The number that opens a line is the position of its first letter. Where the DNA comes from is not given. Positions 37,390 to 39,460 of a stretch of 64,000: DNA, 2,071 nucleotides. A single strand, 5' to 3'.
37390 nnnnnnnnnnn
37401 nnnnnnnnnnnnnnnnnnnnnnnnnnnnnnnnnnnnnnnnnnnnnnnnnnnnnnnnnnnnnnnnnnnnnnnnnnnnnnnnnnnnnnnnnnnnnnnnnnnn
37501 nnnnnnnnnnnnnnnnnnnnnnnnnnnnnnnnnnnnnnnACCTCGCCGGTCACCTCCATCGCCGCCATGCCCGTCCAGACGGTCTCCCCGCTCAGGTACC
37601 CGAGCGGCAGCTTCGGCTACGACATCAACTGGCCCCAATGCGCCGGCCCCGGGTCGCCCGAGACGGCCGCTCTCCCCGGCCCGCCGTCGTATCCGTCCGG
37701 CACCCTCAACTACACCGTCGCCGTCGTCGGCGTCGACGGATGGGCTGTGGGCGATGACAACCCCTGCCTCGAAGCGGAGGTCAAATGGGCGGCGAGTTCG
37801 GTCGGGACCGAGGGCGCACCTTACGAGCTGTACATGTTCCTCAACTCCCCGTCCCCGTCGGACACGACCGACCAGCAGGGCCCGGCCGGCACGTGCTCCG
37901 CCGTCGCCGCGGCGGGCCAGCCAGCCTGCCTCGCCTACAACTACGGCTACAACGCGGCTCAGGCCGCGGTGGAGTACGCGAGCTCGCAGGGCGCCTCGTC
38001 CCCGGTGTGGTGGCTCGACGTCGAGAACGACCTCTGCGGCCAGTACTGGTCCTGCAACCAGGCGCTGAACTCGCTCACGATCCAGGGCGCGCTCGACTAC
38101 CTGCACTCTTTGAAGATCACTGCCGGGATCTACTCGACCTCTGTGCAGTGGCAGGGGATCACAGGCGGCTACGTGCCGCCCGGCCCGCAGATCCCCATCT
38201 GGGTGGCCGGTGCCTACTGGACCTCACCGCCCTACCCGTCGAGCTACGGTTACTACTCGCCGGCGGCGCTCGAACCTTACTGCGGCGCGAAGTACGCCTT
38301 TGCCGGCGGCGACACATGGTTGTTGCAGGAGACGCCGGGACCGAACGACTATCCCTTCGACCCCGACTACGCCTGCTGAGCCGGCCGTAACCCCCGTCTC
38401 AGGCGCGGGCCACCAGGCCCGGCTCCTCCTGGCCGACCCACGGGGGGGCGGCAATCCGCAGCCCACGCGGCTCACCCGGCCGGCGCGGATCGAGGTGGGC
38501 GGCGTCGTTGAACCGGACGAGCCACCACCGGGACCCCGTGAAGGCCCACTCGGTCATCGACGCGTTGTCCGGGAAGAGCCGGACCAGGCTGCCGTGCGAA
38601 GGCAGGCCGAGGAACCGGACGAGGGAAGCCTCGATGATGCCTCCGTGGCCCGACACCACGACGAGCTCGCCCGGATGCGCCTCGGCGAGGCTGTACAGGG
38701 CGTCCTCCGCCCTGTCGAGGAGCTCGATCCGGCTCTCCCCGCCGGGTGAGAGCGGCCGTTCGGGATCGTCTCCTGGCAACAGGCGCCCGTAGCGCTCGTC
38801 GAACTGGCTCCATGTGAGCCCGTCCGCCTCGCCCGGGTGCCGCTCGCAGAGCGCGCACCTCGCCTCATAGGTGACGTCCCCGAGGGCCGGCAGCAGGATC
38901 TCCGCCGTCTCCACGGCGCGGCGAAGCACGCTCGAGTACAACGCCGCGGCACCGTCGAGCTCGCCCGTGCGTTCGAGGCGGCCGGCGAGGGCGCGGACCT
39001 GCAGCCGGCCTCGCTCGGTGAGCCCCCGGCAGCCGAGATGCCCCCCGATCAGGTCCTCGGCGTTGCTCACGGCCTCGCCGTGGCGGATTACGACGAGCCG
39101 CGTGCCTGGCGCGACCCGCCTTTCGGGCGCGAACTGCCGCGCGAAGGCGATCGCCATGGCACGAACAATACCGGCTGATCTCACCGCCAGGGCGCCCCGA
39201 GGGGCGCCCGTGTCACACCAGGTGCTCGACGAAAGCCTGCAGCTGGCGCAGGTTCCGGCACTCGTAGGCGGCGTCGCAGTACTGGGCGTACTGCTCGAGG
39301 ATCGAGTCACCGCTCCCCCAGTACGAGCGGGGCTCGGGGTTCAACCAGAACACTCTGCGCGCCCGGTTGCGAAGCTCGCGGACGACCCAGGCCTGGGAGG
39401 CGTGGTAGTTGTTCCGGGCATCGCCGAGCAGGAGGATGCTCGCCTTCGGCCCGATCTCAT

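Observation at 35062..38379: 1105-aa exported protein with an architecture I cannot match to anything characterised: 18 propeller-like blades in three modules plus a GH25/DUF1906-like domain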

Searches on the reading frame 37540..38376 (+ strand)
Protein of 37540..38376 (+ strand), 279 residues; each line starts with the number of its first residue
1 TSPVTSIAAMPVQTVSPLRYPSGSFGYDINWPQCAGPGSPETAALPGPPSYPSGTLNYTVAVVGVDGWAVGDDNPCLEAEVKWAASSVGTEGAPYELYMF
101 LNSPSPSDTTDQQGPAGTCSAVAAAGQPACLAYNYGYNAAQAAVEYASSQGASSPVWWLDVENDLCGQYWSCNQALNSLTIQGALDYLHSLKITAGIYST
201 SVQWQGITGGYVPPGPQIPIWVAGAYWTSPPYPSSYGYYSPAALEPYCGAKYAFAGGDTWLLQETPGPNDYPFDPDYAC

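Call 7: search_protein_families(library=pfam, proteins=[window:37540-38376:+], max_evalue=10)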
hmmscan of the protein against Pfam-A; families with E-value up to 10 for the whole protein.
window:37540-38376:+ (279 aa): 1 family
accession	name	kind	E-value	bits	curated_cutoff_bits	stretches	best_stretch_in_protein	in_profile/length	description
PF17291.7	M60-like_N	-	0.12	12.9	23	1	192-224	7-38/106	N-terminal domain of M60-like peptidases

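Call 14: find_homologous_proteins(query=window:37570-38376:+)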
Query window:37570-38376:+ (269 aa): 394 proteins with E <= 0.001 among 3056 candidates; the best 120 are listed.
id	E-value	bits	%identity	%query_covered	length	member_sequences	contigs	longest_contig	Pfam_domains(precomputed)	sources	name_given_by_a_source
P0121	3.5e-167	574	93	100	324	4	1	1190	-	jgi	jgi:hypothetical protein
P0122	3.3e-161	554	89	100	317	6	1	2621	-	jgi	jgi:hypothetical protein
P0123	1.5e-148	512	82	100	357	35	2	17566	-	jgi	jgi:hypothetical protein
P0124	2.0e-143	496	79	100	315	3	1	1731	-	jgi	-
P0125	1.6e-138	480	79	97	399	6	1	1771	-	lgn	-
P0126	6.1e-138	478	79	97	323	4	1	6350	-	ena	-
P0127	3.7e-137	475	75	100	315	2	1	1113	-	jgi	jgi:hypothetical protein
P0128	4.6e-136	471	76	100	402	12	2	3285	-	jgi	jgi:hypothetical protein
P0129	7.6e-129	448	83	85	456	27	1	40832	-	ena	-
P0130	4.1e-128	445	72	100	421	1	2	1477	-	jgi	jgi:hypothetical protein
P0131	4.9e-125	435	70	100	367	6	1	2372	-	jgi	jgi:hypothetical protein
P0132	2.4e-120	420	74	88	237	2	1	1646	-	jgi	-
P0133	3.0e-117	410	78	83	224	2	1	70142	-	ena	-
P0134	1.6e-115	404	78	81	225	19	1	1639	-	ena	-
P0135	9.9e-100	352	83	67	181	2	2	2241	-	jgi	jgi:hypothetical protein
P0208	1.1e-27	116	39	97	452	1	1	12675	-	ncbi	ncbi:MAG: glycoside hydrolase family 25 domain-containing protein [Acidimicrobiales bacterium]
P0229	1.8e-24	105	43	67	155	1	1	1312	-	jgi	jgi:GH25 family lysozyme M1 (1,4-beta-N-acetylmuramidase)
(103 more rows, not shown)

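Call 18: search_solved_structures(query=A1, max_evalue=10, show_alignments=3)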
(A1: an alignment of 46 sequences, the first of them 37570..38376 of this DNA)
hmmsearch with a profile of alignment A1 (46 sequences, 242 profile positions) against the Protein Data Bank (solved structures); distinct sequences matched with E-value up to 10: 0.

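Call 26: predict_structure(alignment_id=A1)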
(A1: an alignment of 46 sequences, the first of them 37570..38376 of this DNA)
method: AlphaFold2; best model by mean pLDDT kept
length: 269 residues; sequences in the alignment: 46
mean_pLDDT: 84.0   pTM: 0.87
mean pLDDT of the five models: 84.0, 83.3, 83.1, 81.3, 81.2
residues with pLDDT >= 90: 152; 70-90: 68; 50-70: 23; < 50: 26
segments of 3 or more residues with pLDDT < 50: 1-6, 38-46, 217-226
pLDDT, mean of each block of 10 residues (from residue 1): 49 83 86 68 54 89 93 77 80 91 96 94 98 97 95 92 98 98 95 96 95 63 52 85 93 70 81
secondary structure, 60 per line:
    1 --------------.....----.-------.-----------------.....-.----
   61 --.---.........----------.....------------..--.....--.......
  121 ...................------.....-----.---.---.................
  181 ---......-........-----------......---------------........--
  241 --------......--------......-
elements in order: E15-19 E50-54 H67-75 E86-90 H114-139 E146-150 H164-180 E184-189 H191-198 E210-215 H231-238 E249-254 E263-268
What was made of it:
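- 37594..38376 (+): C-terminal GH25-like (beta/alpha)5-beta3 barrel domain (aa 845-1105) with 8 Cys. Model pLDDT 84, pTM 0.87 (call 26).
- On GH25 (Pfam PF01183 / CAZy GH25): The model has 8 strands and 5 helices in that order, with pLDDT 84 (call 26).
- Fold: the CTD model is a (beta/alpha)5-beta3 barrel (call 26).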

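Call 29: fold_search(model_id=the predicted structure, library=pdb)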
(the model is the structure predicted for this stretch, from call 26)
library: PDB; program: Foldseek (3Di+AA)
matches with E <= 10: 841; with E <= 0.001: 0
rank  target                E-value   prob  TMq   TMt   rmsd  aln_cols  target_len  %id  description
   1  2x8r_B                1.4e-03  1.00  0.48  0.60   4.9       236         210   15  The structure of a family GH25 lysozyme from Aspergillus fumigatus (released 2010-09-08)
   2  1jfx                  2.2e-03  1.00  0.48  0.57   8.1       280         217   14  Crystal structure of the bacterial lysozyme from Streptomyces coelicolor at 1.65 A resolution (released 2001-09-05)
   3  4jz5                  2.3e-03  1.00  0.44  0.55   6.7       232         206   16  High-resolution structure of catalytic domain of endolysin ply40 from bacteriophage P40 of Listeria monocytogenes (released 2014-04-09)
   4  2ww5                  3.0e-03  1.00  0.43  0.28   6.5       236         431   14  3D-structure of the modular autolysin LytC from Streptococcus pneumoniae at 1.6 A resolution (released 2010-04-21)
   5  2x8r_A                3.2e-03  1.00  0.48  0.61   4.9       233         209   15  The structure of a family GH25 lysozyme from Aspergillus fumigatus (released 2010-09-08)
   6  2ixv_A                8.9e-03  0.99  0.40  0.33   6.0       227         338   14  Crystal structure of the modular Cpl-1 endolysin complexed with a peptidoglycan analogue (E94Q mutant) (released 2007-07-03)
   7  9fli_A                2.5e-02  0.82  0.33  0.25   7.7       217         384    9  The structure of GanA, the extracellular galactanase of G.proteiniphilus T-6 (released 2025-06-18)
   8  4g5d_B                3.0e-02  0.85  0.35  0.33   6.2       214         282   12  X-ray crystal structure of Prostaglandin f synthase from Leishmania major Friedlin bound to NADPH (released 2012-08-15)
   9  3cqj_B                3.2e-02  0.38  0.31  0.31   8.9       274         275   12  Crystal Structure of L-xylulose-5-phosphate 3-epimerase UlaE (form B) complex with Zn2+ (released 2008-11-25)
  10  1oba                  3.6e-02  0.97  0.41  0.34   6.1       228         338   13  Multimodular Pneumococcal Cell Wall Endolysin from phage Cp-1 complexed with choline (released 2003-10-17)
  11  3cqj_A                3.6e-02  0.51  0.27  0.26   8.3       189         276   12  Crystal Structure of L-xylulose-5-phosphate 3-epimerase UlaE (form B) complex with Zn2+ (released 2008-11-25)
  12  1oqf_A                3.8e-02  0.38  0.30  0.28   9.2       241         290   10  Crystal structure of the 2-methylisocitrate lyase (released 2004-04-27)
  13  7xjr                  5.2e-02  0.63  0.32  0.28   7.8       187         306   11  MLXase AlXyn26A (released 2023-04-26)
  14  6gp5_A                5.5e-02  0.72  0.35  0.31   8.0       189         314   11  Beta-1,4-galactanase from Bacteroides thetaiotaomicron (released 2018-12-26)
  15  6gp5_B                5.9e-02  0.72  0.36  0.32   7.8       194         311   11  Beta-1,4-galactanase from Bacteroides thetaiotaomicron (released 2018-12-26)
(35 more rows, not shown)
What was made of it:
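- On GH25 (Pfam PF01183 / CAZy GH25): The top six PDB fold hits are all GH25 (call 29).
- Closest known: GH25 muramidases. Same: They share the (beta/alpha)5-beta3 barrel and are the best fold matches (calls 26, 29).
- Its six best PDB matches are GH25 lysozymes 2x8r, 1jfx, 4jz5, 2ww5 and 2ixv, with probability 0.99-1.0 (call 29). GH25 enzymes such as Cellosyl are secreted lysozymes (1jfx is among the top fold hits, call 29).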

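Call 36: find_related_loci(query=A1, collection=genome_contigs, flank=6000)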
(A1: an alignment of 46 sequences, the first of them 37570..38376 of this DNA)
Query A1 (269 aa) in genome_contigs; peptide patterns used: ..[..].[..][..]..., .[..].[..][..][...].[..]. (x = any residue, [..] = any of these).
598 stretches matched a pattern (row limit reached: there are more); 571 encode a relative of the query (tblastn E <= 1e-3); the best 80 are kept; 80 distinct loci.
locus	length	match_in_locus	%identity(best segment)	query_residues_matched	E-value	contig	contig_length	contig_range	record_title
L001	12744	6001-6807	92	1-269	5e-156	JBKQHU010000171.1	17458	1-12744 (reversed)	MAG: Acidimicrobiales bacterium isolate BAr1A1B1C__bin_122 BAr1A1B1C_000000435888, whole genome shotgun sequence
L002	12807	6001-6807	83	1-269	4e-154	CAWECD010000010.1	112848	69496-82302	MAG: uncultured Acidimicrobiaceae bacterium isolate MFD04492.bin.2.88 genome assembly, contig: contig_7889, whole genome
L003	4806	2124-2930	84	1-269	3e-152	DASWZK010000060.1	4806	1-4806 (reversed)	MAG TPA_asm: Candidatus Limnocylindrales bacterium isolate SMAG_U3736 k141_69701, whole genome shotgun sequence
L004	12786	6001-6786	82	8-269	3e-147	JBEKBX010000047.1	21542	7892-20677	MAG: Acidimicrobiales bacterium isolate SPRUCE 146 SPRUCE_146_47, whole genome shotgun sequence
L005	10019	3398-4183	83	8-269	3e-147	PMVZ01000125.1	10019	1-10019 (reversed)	MAG: Acidimicrobiaceae bacterium isolate bog_528 73.20110700_S2D.47_contig_2847, whole genome shotgun sequence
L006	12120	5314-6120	81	1-269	7e-146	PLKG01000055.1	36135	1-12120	MAG: Acidimicrobiaceae bacterium isolate bog_808 73.20120800_S1D.7_contig_2422, whole genome shotgun sequence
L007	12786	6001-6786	81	8-269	2e-144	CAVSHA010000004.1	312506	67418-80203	MAG: uncultured Acidimicrobiaceae bacterium isolate MFD01476.bin.2.29 genome assembly, contig: contig_16952, whole genom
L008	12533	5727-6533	79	1-269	2e-143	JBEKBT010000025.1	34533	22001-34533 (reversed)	MAG: Acidimicrobiales bacterium isolate SPRUCE 142 SPRUCE_142_25, whole genome shotgun sequence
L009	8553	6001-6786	78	8-269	2e-139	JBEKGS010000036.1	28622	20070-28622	MAG: Acidimicrobiales bacterium isolate SPRUCE 259 SPRUCE_259_36, whole genome shotgun sequence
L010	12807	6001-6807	75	1-269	9e-138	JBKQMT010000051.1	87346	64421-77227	MAG: Acidimicrobiales bacterium isolate LABRr1A1B1C__bin_78 LABRr1A1B1C_000000102830, whole genome shotgun sequence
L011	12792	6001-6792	77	6-269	2e-137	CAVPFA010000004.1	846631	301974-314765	MAG: uncultured Acidimicrobiaceae bacterium isolate MFD10071.bin.2.60 genome assembly, contig: contig_36311, whole genom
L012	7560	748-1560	77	2-269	6e-137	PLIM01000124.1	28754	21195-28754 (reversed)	MAG: Acidimicrobiaceae bacterium isolate bog_560 73.20110800_S1D.17_contig_1085, whole genome shotgun sequence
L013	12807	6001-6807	94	1-269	5e-167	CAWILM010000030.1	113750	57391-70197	MAG: uncultured Acidimicrobiaceae bacterium isolate MFD03323.bin.2.48 genome assembly, contig: contig_25368, whole genom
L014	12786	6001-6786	82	8-269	4e-138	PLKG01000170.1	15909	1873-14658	MAG: Acidimicrobiaceae bacterium isolate bog_808 73.20120800_S1D.7_contig_5214, whole genome shotgun sequence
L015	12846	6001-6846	62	1-269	1e-108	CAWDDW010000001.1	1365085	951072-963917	MAG: uncultured Acidimicrobiaceae bacterium isolate MFD05580.bin.2.14 genome assembly, contig: contig_38976, whole genom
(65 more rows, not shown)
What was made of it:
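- The organisms come from peat and soil (call 36).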

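Call 43: search_protein_families(library=phrogs, proteins=[window:37570-38376:+], max_evalue=1)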
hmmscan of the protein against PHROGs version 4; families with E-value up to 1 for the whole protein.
window:37570-38376:+ (269 aa): 0 families

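Call 44: search_dna_similar(query=window:37570-38376:+, collection=phages, mode=protein, max_evalue=1, max_rows=20)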
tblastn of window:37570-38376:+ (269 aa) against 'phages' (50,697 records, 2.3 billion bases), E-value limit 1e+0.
No match.

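Call 54: search_protein_representatives(alignment_id=A1)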
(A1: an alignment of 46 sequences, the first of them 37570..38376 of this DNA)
Query: 46 sequences, 242 profile positions. Proteins with E-value up to 0.001 (for the whole library): 2371; up to 1e-10: 1558; up to 1e-30: 825. The best 150 are listed.
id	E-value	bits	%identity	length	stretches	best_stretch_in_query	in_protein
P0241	3.1e-119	413.3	-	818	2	22-242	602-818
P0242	4.5e-89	314.5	-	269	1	12-242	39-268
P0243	9.8e-86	303.6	-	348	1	13-242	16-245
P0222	1.2e-85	303.3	-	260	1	13-242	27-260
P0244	4.8e-85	301.3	-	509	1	13-242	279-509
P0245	3.2e-82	292.0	-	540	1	13-242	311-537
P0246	4.3e-82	291.6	-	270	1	16-242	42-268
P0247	5.1e-82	291.4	-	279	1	15-242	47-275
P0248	8.0e-82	290.8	-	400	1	13-242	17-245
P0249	8.4e-82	290.7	-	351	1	7-242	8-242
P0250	3.3e-81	288.8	-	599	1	23-241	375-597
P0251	4.4e-81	288.3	-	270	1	13-242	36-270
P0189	4.8e-81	288.2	-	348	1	18-242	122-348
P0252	3.0e-80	285.6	-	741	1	18-242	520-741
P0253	3.8e-80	285.2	-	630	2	72-242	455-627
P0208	6.5e-78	277.9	-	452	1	20-242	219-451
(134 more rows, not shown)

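Call 58: search_protein_families(library=pfam, alignment_id=A4, max_evalue=0.01)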
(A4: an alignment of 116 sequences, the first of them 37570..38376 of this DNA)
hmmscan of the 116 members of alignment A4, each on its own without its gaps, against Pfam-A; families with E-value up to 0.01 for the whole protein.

A. member 1, window:37570-38376:+ (269 aa): 0 families

B. families by the number of members that match (of 116 scanned): 28 families (the first 25 are shown)
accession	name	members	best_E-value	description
PF08924.17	Rv2525c_GlyHyd-like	5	3.6e-05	Rv2525c-like, glycoside hydrolase-like domain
PF04122.17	CW_binding_2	4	2.7e-42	Cell wall binding domain 2 (CWB2)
PF19135.5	DUF5818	4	2.3e-05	Protein of unknown function (DUF5818)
PF13517.12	FG-GAP_3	3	2.7e-08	FG-GAP-like repeat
PF01476.26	LysM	2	5.6e-30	LysM domain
PF17957.7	Big_7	2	5.1e-11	Bacterial Ig domain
PF23473.1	LysM3_LYK4_5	2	1.3e-08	LYK4/5 LysM3 domain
PF01183.26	Glyco_hydro_25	2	0.0012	Glycosyl hydrolases family 25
PF02018.23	CBM_4_9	1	6.1e-24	Carbohydrate binding domain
PF13385.13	Laminin_G_3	1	4.6e-16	Concanavalin A-like lectin/glucanases superfamily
PF00041.27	fn3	1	3.2e-12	Fibronectin type III domain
PF01510.30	Amidase_2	1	3.2e-12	N-acetylmuramoyl-L-alanine amidase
PF00404.24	Dockerin_1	1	2.2e-11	Dockerin type I domain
PF01453.30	B_lectin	1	6.9e-08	D-mannose binding lectin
PF01551.29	Peptidase_M23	1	3.1e-05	Peptidase family M23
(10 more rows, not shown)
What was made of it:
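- On Rv2525c-like (Pfam PF08924): Five of 116 relatives give sub-threshold hits, best E 3.6e-5 (call 58).
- Of 116 family members, 5 hit PF08924 (best E 3.6e-5) and 2 hit PF01183 (call 58). Peptidoglycan context: other CTD-family members carry CWB2, LysM, Amidase_2, M23 and SH3b (call 58). The identifiable partner domains of the CTD family are mainly peptidoglycan-related: LysM, CWB2, Amidase_2, M23 and SH3b (call 58). PF08924 is the curated model hit most often by family members (call 58).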

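Call 66: search_protein_families(library=pfam, proteins=[P0241, P0208, P0229], max_evalue=0.1)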
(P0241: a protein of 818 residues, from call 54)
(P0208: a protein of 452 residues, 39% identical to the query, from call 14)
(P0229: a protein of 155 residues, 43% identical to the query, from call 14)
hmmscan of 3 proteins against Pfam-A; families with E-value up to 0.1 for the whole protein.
P0241 (818 aa): 1 family
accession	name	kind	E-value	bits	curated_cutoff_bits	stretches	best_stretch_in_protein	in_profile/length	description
PF04122.17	CW_binding_2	-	2.9e-34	117.9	24.9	3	27-117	1-72/73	Cell wall binding domain 2 (CWB2)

P0208 (452 aa): 1 family
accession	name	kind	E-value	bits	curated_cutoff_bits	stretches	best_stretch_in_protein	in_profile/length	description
PF21827.1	New_glue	-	0.001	19.2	31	1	30-88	7-64/94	New glue protein family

P0229 (155 aa): 1 family
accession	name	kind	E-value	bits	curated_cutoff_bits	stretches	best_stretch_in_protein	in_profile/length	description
PF08924.17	Rv2525c_GlyHyd-like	-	0.011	16.3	27.2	1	33-125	64-145/198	Rv2525c-like, glycoside hydrolase-like domain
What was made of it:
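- Closest known: Rv2525c-like glycoside-hydrolase-like domain. Same: PF08924 is the curated model most often touched by CTD-family members (5 of 116, best E 3.6e-5, call 58; P0229 at E 0.011, call 66).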

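Call 79: search_dna_similar(query=window:37570-38376:+, collection=plasmids, mode=protein, max_evalue=1, max_rows=20)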
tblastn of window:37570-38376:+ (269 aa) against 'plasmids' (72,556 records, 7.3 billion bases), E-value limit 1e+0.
No match.
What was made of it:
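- Tried and rejected: tblastn of the CTD against the phage and plasmid collections found no match (calls 44, 79).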

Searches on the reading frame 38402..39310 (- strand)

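Call 11: search_protein_families(library=pfam, proteins=[window:38402-39310:-], max_evalue=0.001)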
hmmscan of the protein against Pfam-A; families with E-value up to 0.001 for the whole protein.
window:38402-39310:- (303 aa): 1 family
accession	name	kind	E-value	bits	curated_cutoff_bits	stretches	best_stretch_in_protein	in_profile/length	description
PF00300.27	His_Phos_1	-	1.1e-36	126.8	21.7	1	72-269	1-193/194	Histidine phosphatase superfamily (branch 1)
